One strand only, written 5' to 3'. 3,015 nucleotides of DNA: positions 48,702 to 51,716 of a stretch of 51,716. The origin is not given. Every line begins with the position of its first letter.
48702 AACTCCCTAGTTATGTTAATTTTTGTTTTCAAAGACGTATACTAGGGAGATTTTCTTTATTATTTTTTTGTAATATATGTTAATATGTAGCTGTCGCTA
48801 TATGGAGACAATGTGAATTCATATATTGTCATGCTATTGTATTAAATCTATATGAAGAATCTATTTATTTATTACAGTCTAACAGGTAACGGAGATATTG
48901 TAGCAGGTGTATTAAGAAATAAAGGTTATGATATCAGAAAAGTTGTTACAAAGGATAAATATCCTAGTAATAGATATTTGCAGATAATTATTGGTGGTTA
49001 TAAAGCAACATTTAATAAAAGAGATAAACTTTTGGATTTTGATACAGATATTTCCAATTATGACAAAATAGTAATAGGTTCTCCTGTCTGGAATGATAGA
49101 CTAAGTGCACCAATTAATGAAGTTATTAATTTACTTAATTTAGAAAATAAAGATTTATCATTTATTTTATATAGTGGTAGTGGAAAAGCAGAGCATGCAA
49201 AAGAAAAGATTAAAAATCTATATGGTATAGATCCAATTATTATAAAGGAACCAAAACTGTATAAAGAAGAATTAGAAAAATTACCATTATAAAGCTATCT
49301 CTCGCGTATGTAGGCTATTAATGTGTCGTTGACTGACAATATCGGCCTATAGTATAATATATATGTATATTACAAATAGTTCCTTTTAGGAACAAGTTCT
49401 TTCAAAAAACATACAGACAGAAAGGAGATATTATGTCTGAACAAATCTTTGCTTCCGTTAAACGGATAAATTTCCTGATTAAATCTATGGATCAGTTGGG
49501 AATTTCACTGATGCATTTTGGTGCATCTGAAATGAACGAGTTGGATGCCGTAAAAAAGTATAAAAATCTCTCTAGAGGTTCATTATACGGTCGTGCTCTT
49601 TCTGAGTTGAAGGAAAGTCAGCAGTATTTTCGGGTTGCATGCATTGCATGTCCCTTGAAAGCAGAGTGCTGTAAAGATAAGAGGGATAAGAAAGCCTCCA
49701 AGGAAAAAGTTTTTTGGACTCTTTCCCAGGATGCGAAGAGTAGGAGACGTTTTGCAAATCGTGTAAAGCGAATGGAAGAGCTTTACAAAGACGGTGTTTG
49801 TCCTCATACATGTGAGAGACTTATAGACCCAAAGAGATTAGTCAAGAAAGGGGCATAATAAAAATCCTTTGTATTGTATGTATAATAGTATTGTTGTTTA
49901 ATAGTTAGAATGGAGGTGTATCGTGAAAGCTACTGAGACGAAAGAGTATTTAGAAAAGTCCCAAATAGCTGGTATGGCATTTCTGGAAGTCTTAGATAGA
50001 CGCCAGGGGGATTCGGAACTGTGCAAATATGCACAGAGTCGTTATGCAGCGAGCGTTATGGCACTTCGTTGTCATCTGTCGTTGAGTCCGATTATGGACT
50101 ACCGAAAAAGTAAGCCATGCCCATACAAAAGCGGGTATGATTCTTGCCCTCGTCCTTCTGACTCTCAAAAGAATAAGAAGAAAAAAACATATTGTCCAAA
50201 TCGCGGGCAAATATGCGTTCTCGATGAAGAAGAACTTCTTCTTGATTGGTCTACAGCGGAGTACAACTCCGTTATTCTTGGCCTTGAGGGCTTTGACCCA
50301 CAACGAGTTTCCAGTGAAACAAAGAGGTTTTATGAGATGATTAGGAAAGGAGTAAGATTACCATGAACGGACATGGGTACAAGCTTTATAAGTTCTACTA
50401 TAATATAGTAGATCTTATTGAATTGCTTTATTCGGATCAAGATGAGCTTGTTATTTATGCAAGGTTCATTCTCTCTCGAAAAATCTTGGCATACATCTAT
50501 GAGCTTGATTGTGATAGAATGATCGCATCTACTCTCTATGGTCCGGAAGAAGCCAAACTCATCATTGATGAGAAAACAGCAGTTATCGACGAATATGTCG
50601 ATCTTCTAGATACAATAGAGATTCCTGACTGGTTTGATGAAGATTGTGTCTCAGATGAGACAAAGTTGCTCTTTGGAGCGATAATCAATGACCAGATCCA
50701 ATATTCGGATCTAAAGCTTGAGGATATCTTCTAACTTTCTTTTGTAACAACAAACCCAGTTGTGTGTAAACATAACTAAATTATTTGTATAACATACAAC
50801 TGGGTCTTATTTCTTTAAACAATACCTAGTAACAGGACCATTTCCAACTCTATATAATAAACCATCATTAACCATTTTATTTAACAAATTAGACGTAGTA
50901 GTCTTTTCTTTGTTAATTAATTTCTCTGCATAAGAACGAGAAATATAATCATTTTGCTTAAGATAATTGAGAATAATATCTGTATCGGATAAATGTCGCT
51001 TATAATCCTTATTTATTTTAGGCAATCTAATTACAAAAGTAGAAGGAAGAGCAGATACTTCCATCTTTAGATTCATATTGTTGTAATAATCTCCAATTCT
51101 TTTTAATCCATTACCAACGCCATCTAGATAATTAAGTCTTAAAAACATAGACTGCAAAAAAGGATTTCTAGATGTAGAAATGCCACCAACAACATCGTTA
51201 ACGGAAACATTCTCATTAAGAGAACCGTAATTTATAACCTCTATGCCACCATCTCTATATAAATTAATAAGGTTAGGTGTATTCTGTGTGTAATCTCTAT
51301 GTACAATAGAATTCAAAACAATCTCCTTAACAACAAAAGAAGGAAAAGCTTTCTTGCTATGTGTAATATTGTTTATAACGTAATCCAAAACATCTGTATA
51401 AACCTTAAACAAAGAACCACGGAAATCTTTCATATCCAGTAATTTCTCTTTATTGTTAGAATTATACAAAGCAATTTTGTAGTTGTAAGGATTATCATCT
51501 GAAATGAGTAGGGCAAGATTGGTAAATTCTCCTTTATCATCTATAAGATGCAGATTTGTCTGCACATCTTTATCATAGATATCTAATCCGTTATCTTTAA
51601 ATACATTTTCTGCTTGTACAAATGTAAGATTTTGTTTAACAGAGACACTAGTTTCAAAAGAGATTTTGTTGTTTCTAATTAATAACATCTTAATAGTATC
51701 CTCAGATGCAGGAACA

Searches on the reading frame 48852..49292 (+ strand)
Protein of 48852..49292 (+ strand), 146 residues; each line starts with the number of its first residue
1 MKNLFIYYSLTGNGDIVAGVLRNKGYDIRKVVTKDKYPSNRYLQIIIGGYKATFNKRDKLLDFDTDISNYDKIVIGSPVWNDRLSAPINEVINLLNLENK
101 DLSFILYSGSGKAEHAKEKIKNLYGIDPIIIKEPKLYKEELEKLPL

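Call 6: search_protein_families(library=pfam, proteins=[window:48852-49292:+], max_evalue=0.001)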
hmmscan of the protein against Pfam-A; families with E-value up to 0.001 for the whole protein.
window:48852-49292:+ (146 aa): 2 families
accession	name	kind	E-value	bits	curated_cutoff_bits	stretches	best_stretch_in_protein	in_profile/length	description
PF03358.20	FMN_red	-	1.4e-05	25.2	24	1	48-124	49-132/152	NADPH-dependent FMN reductase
PF12682.12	Flavodoxin_4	-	0.00014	21.8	24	1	57-141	61-143/155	Flavodoxin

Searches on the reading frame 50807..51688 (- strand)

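Call 6: search_protein_families(library=pfam, proteins=[window:50807-51688:-], max_evalue=0.001)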
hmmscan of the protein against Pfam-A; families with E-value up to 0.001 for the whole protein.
window:50807-51688:- (293 aa): 1 family
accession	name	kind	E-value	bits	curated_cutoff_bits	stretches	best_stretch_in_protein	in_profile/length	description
PF13749.12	HATPase_c_4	-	1.5e-07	31.8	26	1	141-209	6-75/89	Putative ATP-dependent DNA helicase recG C-terminal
